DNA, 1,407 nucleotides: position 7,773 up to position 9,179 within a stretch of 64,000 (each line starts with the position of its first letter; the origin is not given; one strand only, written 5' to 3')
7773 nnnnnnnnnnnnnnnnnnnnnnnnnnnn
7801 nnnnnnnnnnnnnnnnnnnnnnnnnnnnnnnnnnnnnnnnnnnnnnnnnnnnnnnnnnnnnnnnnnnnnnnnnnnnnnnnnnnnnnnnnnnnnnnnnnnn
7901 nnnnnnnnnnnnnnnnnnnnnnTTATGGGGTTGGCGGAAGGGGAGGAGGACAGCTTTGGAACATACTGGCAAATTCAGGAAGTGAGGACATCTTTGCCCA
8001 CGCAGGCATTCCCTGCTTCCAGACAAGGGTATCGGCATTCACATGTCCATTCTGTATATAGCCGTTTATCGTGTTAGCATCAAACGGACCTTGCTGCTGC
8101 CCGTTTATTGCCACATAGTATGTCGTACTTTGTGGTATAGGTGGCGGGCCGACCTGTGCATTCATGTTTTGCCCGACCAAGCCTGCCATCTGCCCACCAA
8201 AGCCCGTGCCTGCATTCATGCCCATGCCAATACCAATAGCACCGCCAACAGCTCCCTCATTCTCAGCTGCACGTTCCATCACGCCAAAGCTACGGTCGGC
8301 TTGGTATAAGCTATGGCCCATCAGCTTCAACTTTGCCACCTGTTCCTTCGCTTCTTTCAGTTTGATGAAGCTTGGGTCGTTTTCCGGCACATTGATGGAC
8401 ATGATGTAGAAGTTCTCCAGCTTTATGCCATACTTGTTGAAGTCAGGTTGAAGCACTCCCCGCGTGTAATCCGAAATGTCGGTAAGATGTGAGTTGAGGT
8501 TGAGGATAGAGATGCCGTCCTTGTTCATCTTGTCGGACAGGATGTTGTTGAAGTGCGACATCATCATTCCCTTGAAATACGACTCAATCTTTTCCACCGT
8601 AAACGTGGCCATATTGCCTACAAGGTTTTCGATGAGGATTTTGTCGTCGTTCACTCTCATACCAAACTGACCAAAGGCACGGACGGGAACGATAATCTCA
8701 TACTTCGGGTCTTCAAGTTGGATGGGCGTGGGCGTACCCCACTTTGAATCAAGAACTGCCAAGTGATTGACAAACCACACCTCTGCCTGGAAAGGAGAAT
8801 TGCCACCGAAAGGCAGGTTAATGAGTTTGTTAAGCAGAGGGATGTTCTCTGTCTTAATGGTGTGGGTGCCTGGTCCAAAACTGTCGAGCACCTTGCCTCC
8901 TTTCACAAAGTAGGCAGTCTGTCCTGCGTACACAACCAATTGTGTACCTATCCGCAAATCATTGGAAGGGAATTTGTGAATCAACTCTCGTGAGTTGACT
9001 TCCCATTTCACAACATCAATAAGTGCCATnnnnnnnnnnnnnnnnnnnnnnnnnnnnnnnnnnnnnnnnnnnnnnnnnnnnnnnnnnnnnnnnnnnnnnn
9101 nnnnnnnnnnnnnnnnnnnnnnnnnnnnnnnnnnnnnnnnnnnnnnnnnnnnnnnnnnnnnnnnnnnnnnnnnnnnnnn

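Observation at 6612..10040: AT-rich island carrying a compact SPFH-GYF / 4-TM / zinc-ribbon-TM three-gene operon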

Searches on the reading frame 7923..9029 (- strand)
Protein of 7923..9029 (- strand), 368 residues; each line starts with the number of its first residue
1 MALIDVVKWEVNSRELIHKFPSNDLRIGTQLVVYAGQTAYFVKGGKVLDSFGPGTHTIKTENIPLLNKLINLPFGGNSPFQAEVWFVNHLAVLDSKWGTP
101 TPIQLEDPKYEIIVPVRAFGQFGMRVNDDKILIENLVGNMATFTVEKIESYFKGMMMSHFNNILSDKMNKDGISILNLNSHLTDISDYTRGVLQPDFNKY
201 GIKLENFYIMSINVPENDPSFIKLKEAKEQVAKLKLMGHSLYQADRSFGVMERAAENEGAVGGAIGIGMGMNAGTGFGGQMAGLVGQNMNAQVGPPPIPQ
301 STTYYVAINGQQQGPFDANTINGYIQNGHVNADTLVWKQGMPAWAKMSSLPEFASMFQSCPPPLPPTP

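Call 3: search_protein_families(library=pfam, proteins=[window:7923-9029:-], max_evalue=1)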
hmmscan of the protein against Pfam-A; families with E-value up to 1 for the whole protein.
window:7923-9029:- (368 aa): 4 families
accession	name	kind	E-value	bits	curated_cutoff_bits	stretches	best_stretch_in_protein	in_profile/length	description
PF13421.11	Band_7_1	-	2.2e-50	171.7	24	1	19-217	3-198/211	SPFH domain-Band 7 family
PF14237.11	GYF_2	-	7.4e-18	64.5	25.8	1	304-353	1-50/50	GYF domain 2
PF02213.21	GYF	-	0.012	15.7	25.7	1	304-341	2-39/45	GYF domain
PF01145.31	Band_7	-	0.099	13.1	23.6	1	115-217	59-150/176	SPFH domain / Band 7 family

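Call 4: search_protein_families(library=padloc, proteins=[window:7923-9029:-], max_evalue=1)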
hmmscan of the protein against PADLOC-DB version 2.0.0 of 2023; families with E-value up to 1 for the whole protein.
window:7923-9029:- (368 aa): 0 families

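Call 5: search_protein_families(library=ncbifam, proteins=[window:7923-9029:-], max_evalue=1)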
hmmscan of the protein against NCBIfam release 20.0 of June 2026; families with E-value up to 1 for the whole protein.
window:7923-9029:- (368 aa): 1 family
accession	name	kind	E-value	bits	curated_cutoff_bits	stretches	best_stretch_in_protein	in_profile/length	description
NF033761.1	gliding_GltJ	equivalog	4.5e-11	42.6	450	1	296-361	142-207/671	adventurous gliding motility protein GltJ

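Call 26: find_homologous_proteins(query=window:7923-9029:-, max_evalue=1e-10)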
Query window:7923-9029:- (368 aa): 6255 proteins with E <= 1e-10 among 8000 candidates; the best 120 are listed.
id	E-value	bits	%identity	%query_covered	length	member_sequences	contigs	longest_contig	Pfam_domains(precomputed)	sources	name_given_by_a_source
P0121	1.2e-242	823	97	100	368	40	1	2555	PF13421.12,PF14237.12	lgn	-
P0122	4.9e-242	821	96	100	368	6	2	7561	PF13421.12,PF14237.12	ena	-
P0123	5.6e-210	715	84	98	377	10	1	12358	PF13421.12,PF14237.12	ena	-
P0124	5.9e-207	705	83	99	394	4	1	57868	PF13421.12,PF14237.12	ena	-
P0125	8.9e-207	705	82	97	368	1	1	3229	PF13421.12,PF14237.12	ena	-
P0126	2.1e-206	704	83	98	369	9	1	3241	PF13421.12,PF14237.12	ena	-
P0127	2.7e-205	700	82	100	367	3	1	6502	PF13421.12,PF14237.12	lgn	-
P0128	1.1e-202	691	80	98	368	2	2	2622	PF13421.12,PF14237.12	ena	-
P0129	2.3e-195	667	78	99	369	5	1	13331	PF13421.12,PF14237.12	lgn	-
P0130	8.7e-194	662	78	98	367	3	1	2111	PF13421.12,PF14237.12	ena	-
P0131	9.4e-192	655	76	98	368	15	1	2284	PF13421.12,PF14237.12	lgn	-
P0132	4.5e-191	653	77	99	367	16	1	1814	PF13421.12,PF14237.12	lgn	-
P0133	6.0e-184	630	75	99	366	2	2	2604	PF13421.12,PF14237.12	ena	-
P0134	3.3e-178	611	70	100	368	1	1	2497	PF13421.12,PF14237.12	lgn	-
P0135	1.0e-175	603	68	97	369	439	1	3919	PF13421.12,PF14237.12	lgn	-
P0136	2.7e-175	601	69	100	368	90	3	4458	PF13421.12,PF14237.12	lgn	-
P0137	3.3e-173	594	67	98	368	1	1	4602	PF13421.12,PF14237.12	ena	-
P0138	4.5e-173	594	67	100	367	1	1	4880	PF13421.12,PF14237.12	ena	-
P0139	5.1e-173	594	67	100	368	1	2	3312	PF13421.12,PF14237.12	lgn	-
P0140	3.7e-172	591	67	100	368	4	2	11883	PF13421.12,PF14237.12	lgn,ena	-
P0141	2.0e-169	582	65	100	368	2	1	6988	PF13421.12,PF14237.12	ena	-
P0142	5.0e-169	581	67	100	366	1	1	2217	PF13421.12,PF14237.12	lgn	-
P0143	7.5e-169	580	65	100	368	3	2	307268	PF13421.12,PF14237.12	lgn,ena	-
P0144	6.9e-168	577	65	100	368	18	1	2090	PF13421.12,PF14237.12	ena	-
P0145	1.0e-167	576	66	99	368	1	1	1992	PF13421.12,PF14237.12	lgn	-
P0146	1.5e-167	576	65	99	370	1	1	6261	PF13421.12,PF14237.12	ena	-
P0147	2.1e-167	575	66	99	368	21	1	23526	PF13421.12,PF14237.12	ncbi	-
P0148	1.5e-166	572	67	97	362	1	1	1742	PF13421.12,PF14237.12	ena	-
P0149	2.0e-166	572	65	100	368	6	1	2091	PF13421.12,PF14237.12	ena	-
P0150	2.1e-166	572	60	96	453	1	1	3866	PF13421.12,PF14237.12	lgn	-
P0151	7.6e-166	570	59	100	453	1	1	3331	PF13421.12,PF14237.12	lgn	-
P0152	8.3e-166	570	63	99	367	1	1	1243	PF13421.12,PF14237.12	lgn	-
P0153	8.9e-166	570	65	99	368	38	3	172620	PF13421.12,PF14237.12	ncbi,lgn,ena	-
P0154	9.7e-166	570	60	96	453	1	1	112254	PF13421.12,PF14237.12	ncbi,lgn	-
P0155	1.1e-165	570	64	100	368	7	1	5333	PF13421.12,PF14237.12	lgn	-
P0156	1.5e-165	569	60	97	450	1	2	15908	PF13421.12,PF14237.12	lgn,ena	-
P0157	2.0e-165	569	66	99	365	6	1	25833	PF13421.12,PF14237.12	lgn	-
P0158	2.9e-165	568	59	100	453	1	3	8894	PF13421.12,PF14237.12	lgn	-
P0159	7.8e-165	567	64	100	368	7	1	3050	PF13421.12,PF14237.12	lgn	-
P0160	8.3e-165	567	63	100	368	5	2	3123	PF13421.12,PF14237.12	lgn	-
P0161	9.3e-165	566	65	99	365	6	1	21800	PF13421.12,PF14237.12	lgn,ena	-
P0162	1.1e-164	566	63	100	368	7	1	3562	PF13421.12,PF14237.12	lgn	-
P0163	1.5e-164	566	63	98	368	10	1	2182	PF13421.12,PF14237.12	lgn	-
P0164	1.9e-164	566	64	100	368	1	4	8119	PF13421.12,PF14237.12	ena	-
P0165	2.2e-164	565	65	99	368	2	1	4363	PF13421.12,PF14237.12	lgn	-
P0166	4.7e-164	564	62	98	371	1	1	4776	PF13421.12,PF14237.12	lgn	-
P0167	4.7e-164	564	65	99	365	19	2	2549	PF13421.12,PF14237.12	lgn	-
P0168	5.3e-164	564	63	98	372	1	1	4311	PF13421.12,PF14237.12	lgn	-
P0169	6.3e-164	564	64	100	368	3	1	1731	PF13421.12,PF14237.12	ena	-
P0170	8.2e-164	563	64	100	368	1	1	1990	PF13421.12,PF14237.12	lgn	-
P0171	2.1e-163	562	63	100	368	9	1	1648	PF13421.12,PF14237.12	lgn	-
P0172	2.3e-163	562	63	100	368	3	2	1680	PF13421.12,PF14237.12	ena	-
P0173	2.3e-163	562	63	100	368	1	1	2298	PF13421.12,PF14237.12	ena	-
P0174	3.7e-163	561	64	99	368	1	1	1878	PF13421.12,PF14237.12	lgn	-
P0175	4.1e-163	561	63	100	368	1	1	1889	PF13421.12,PF14237.12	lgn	-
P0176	4.4e-163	561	63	98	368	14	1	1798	PF13421.12,PF14237.12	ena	-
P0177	7.5e-163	560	65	99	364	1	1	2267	PF13421.12,PF14237.12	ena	-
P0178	1.7e-162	559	63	98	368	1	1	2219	PF13421.12,PF14237.12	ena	-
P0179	7.1e-162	557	64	99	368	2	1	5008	PF13421.12,PF14237.12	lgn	-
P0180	1.4e-161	556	64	99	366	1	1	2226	PF13421.12,PF14237.12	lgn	-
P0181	1.7e-161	556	64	99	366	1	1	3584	PF13421.12,PF14237.12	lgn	-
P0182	1.9e-161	556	59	97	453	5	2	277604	PF13421.12,PF14237.12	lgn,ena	-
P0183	2.3e-161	555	64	99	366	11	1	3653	PF13421.12,PF14237.12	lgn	-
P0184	3.6e-161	555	63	99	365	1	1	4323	PF13421.12,PF14237.12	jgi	-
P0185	4.3e-161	554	63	98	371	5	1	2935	PF13421.12,PF14237.12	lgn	-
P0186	4.6e-161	554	63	99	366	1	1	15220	PF13421.12,PF14237.12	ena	-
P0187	8.9e-161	553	64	99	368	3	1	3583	PF13421.12,PF14237.12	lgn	-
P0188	9.1e-161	553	65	99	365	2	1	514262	PF13421.12,PF14237.12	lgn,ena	-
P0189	6.7e-160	551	64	99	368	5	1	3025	PF13421.12,PF14237.12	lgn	-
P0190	2.4e-159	549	63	99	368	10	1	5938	PF13421.12,PF14237.12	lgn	-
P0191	4.5e-159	548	62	100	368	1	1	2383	PF13421.12,PF14237.12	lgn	-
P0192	4.6e-159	548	63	99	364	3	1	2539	PF13421.12,PF14237.12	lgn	-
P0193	6.6e-159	547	62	100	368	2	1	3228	PF13421.12,PF14237.12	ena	-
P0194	7.4e-159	547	63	99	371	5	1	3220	PF13421.12,PF14237.12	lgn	-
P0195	2.6e-158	545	62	99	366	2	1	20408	PF13421.12,PF14237.12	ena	-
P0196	4.0e-158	545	61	98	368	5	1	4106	PF13421.12,PF14237.12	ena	-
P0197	5.8e-158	544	62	99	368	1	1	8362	PF01145.32,PF13421.12,PF14237.12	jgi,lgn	jgi:membrane protease subunit (stomatin/prohibitin family)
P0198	1.1e-157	543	63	99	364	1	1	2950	PF13421.12,PF14237.12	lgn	-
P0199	1.5e-157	543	63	99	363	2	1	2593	PF13421.12,PF14237.12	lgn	-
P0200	3.6e-157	542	64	99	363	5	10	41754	PF13421.12,PF14237.12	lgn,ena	-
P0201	9.6e-157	540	61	99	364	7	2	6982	PF13421.12,PF14237.12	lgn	-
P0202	3.2e-156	538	62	99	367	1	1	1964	PF13421.12,PF14237.12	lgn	-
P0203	1.5e-155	536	62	99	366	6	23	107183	PF13421.12,PF14237.12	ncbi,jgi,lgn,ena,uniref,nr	ncbi:SPFH domain-containing protein [Bacteroides acidifaciens]|uniref:SPFH domain-containing protein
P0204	2.9e-155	535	60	100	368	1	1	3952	PF13421.12,PF14237.12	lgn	-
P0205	1.3e-154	533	61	100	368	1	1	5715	PF13421.12,PF14237.12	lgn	-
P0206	2.6e-154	532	59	97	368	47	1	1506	PF13421.12,PF14237.12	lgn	-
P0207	2.9e-154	532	60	99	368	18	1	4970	PF13421.12,PF14237.12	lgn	-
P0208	3.7e-154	532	59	100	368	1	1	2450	PF13421.12,PF14237.12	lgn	-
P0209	6.1e-154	531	61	100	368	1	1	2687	PF13421.12,PF14237.12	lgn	-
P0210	1.5e-153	530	63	99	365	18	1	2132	PF13421.12,PF14237.12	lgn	-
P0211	2.4e-153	529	61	99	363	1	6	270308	PF13421.12,PF14237.12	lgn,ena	-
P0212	3.6e-153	528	60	100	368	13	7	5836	PF13421.12,PF14237.12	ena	-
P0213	1.0e-152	527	59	100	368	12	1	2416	PF13421.12,PF14237.12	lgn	-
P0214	1.2e-152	527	61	99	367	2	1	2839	PF13421.12,PF14237.12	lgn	-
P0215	2.4e-152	526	62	99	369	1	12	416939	PF13421.12,PF14237.12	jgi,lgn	jgi:membrane protease subunit (stomatin/prohibitin family)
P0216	6.0e-152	524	60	98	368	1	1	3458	PF13421.12,PF14237.12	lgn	-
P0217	6.5e-152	524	63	99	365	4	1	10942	PF13421.12,PF14237.12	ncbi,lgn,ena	-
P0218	7.0e-152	524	60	99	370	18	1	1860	PF13421.12,PF14237.12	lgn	-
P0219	1.8e-151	523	62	99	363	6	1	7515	PF13421.12,PF14237.12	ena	-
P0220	2.7e-151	522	61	99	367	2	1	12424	PF13421.12,PF14237.12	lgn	-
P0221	3.4e-151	522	59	100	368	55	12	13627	PF13421.12,PF14237.12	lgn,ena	-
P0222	4.8e-151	521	60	99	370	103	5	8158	PF13421.12,PF14237.12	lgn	-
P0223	1.5e-150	520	59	100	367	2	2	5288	PF13421.12,PF14237.12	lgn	-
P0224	2.7e-150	519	59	100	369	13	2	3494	PF01145.32,PF13421.12,PF14237.12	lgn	-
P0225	5.4e-150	518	59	100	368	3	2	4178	PF13421.12,PF14237.12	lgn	-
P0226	6.5e-150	518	61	99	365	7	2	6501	PF13421.12,PF14237.12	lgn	-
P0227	9.1e-150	517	58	99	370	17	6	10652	PF13421.12,PF14237.12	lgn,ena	-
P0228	1.3e-149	517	62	99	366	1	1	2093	PF13421.12,PF14237.12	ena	-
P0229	7.1e-149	514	57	100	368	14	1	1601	PF13421.12,PF14237.12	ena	-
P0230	1.9e-148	513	59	100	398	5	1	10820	PF01145.32,PF13421.12,PF14237.12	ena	-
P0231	2.7e-148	512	57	100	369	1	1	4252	PF13421.12,PF14237.12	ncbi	-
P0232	5.5e-148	511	60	99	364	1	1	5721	PF13421.12,PF14237.12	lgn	-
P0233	5.5e-148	511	59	100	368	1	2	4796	PF13421.12,PF14237.12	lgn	-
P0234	5.9e-148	511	58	100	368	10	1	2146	PF13421.12,PF14237.12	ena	-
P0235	6.2e-148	511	58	100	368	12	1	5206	PF13421.12,PF14237.12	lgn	-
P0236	1.7e-147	510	59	99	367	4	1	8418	PF01145.32,PF13421.12,PF14237.12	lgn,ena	-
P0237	1.7e-147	510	56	99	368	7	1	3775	PF13421.12,PF14237.12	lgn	-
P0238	1.7e-147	510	59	99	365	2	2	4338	PF13421.12,PF14237.12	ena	-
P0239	1.7e-147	510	58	100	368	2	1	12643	PF13421.12,PF14237.12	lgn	-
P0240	2.1e-147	509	57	99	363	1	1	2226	PF13421.12,PF14237.12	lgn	-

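Call 27: find_encoding_contigs(protein=P0203, flank=7000, max_places=5)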
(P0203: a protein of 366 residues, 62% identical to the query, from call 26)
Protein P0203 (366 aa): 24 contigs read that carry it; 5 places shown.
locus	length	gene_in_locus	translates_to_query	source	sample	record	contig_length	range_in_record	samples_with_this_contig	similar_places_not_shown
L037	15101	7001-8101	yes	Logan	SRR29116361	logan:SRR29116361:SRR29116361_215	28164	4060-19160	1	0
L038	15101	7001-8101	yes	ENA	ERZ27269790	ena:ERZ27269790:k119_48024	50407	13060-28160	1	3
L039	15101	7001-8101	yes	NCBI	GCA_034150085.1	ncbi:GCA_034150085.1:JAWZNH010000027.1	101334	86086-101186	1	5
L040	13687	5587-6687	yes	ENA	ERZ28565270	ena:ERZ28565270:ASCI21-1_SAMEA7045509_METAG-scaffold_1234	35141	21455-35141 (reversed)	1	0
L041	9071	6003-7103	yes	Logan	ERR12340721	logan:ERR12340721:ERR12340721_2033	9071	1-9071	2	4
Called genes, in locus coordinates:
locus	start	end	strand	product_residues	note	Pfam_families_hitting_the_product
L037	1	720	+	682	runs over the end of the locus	PF03571:Peptidase_M49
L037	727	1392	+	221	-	PF08713:DNA_alkylation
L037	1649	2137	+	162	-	PF01475:FUR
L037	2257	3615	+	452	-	PF13102:Phage_int_SAM_5, PF00589:Phage_integrase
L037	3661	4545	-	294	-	-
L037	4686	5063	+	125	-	PF07460:NUMOD3 (weak)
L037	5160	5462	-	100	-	PF12844:HTH_19 (weak), PF13443:HTH_26, PF01381:HTH_3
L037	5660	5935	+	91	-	-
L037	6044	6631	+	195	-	PF00589:Phage_integrase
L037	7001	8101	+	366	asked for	PF13421:Band_7_1, PF14237:GYF_2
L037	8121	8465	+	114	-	-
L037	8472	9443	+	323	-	PF12773:DZR, PF13240:Zn_Ribbon_1 (weak), PF13248:Zn_ribbon_3 (faint)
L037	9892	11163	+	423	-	PF00709:Adenylsucc_synt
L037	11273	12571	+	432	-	PF01120:Alpha_L_fucos, PF14871:GHL6 (weak)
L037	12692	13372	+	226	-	PF04298:Zn_peptidase_2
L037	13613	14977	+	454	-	PF13393:tRNA-synt_His, PF03129:HGTP_anticodon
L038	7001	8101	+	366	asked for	PF13421:Band_7_1, PF14237:GYF_2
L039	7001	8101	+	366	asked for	PF13421:Band_7_1, PF14237:GYF_2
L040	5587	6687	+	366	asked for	PF13421:Band_7_1, PF14237:GYF_2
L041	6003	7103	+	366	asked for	PF13421:Band_7_1, PF14237:GYF_2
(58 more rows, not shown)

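Call 36: search_dna_similar(query=window:7923-9029:-, collection=phages, mode=protein, max_rows=25)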
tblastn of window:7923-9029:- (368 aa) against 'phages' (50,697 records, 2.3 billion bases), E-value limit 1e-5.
Records with a match: 3; places in all: 3; records where one place covers at least 80% of the query: 0.
Best place of each record, by identity: <60% 3.
By first word of the organism name: Bacteriophage 3.
By host as written in the record: - 3.
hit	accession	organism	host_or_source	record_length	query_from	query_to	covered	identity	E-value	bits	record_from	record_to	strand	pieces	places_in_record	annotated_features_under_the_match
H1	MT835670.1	Bacteriophage sp.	human fecal samples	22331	8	356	75%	27.2%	7e-9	122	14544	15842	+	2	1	record has no annotation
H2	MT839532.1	Bacteriophage sp.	human fecal samples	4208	6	251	67%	30.4%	3e-22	103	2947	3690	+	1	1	record has no annotation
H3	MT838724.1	Bacteriophage sp.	human fecal samples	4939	11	223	58%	23.1%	2e-7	59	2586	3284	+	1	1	record has no annotation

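Call 37: search_dna_similar(query=window:7923-9029:-, collection=plasmids, mode=protein, max_rows=25)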
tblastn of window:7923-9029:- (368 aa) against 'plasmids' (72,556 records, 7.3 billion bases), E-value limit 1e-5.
Records with a match: 157; places in all: 157; records where one place covers at least 80% of the query: 4.
Best place of each record, by identity: <60% 157.
By first word of the organism name: Ralstonia 134; Paracoccus 5; Vibrio 3; Novosphingobium 3; Burkholderia 3; Nocardia 2; Bacteroides 1; Butyrivibrio 1; Pseudorhodobacter 1; Gemmatirosa 1; and 3 more.
By predicted mobility (MOB-suite, as given by PLSDB): mobilizable 105; non-mobilizable 47; conjugative 5.
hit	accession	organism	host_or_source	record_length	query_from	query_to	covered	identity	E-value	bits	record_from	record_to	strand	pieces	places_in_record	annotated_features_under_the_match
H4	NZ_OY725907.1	Bacteroides finegoldii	-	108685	2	359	97%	38.8%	2e-57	209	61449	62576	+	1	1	SPFH domain-containing protein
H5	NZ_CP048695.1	Vibrio coralliilyticus OCN008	coral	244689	3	364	98%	31.8%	1e-42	165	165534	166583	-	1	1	SPFH domain-containing protein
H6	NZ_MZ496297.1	Vibrio sp.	-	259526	3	364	98%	31.8%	1e-42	165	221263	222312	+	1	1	SPFH domain-containing protein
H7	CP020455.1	Vibrio coralliilyticus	Crassostrea gigas (Pacific ...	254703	3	363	76%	35.3%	9e-28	179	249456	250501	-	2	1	none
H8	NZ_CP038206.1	Paracoccus pantotrophus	single cell,soil associated with ...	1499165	3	357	96%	27.2%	2e-30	130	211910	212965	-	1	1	none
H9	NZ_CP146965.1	Butyrivibrio fibrisolvens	Bovinae,Bovine rumen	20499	1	226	61%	34.5%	1e-36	148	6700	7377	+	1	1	SPFH domain-containing protein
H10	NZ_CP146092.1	Ralstonia sp. RRA.1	-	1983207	3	248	67%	28.9%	1e-23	109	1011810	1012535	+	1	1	none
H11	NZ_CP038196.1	Paracoccus versutus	single cell,soil adjacent to the roots ...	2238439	3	239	64%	28.8%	1e-26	119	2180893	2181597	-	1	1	none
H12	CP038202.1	Paracoccus ferrooxidans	single cell,bioreactor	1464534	3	239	64%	28.8%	2e-26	118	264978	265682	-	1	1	SPFH domain-containing protein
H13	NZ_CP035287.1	Paracoccus versutus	whole organism,soil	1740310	3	239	64%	28.8%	2e-26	118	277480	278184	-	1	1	none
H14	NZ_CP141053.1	Paracoccus denitrificans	-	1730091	3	239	64%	28.3%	6e-27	119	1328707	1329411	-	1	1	none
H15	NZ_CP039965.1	Pseudorhodobacter turbinis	single bacterial isolate,Turban shell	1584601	3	216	58%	31.3%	6e-27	119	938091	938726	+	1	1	record has no annotation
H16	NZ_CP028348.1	Novosphingobium sp. THN1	cell culture,surface water of Lake Taihu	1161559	3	217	58%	30.4%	3e-21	103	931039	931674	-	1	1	record has no annotation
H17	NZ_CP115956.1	Ralstonia pseudosolanacearum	Solanum tuberosum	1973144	3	217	58%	30.3%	2e-22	106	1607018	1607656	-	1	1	none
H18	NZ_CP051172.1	Ralstonia pseudosolanacearum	Whole organism,potato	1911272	3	217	58%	30.3%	2e-22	106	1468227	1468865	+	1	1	none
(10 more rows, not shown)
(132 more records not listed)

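Call 38: get_annotated_region(hit=H4, flank=6000)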
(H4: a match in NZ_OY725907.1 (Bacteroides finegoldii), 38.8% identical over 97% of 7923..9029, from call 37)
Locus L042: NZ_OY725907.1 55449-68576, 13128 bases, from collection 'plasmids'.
description: Bacteroides finegoldii strain Bacteroides finegoldii TSDC17.2-1.1 plasmid 5, complete sequence
organism: Bacteroides finegoldii (NCBI taxid 338188)
taxonomy: Bacteria; Bacteroidota; Bacteroidia; Bacteroidales; Bacteroidaceae; Bacteroides; Bacteroides finegoldii
host: -; source: -; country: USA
typing (MOB-suite, as given by PLSDB): non-mobilizable
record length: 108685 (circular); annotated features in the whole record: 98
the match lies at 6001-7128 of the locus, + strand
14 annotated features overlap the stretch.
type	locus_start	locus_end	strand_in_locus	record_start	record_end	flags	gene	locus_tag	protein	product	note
CDS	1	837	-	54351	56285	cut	-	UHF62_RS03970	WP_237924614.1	heparinase II/III family protein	-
CDS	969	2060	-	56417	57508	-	dinB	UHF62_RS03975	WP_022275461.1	DNA polymerase IV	GO:0006281 - DNA repair [Evidence IEA]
CDS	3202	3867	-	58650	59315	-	-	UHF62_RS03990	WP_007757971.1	phenylalanine--tRNA ligase beta subunit-related protein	-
CDS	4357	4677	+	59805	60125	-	-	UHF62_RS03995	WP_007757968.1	helix-turn-helix transcriptional regulator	-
CDS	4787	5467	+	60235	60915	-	-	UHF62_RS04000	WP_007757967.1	hypothetical protein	-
CDS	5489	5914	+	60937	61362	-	yidD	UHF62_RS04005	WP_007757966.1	membrane protein insertion efficiency factor YidD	-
CDS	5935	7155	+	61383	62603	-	-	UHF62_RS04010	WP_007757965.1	SPFH domain-containing protein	-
CDS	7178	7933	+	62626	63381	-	-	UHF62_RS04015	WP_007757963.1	hypothetical protein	-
CDS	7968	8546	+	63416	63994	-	-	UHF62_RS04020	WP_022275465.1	zinc ribbon domain-containing protein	-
CDS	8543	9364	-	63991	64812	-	pgeF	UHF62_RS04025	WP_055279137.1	peptidoglycan editing factor PgeF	-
CDS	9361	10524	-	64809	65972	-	obgE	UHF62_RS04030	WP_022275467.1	GTPase ObgE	-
CDS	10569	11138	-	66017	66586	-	-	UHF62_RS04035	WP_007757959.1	adenylate kinase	GO:0006139 - nucleobase-containing compound metabolic process [Evidence IEA]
CDS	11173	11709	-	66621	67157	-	hpt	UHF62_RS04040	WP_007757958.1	hypoxanthine phosphoribosyltransferase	GO:0006166 - purine ribonucleoside salvage [Evidence IEA]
CDS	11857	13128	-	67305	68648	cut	-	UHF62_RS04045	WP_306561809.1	hypothetical protein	-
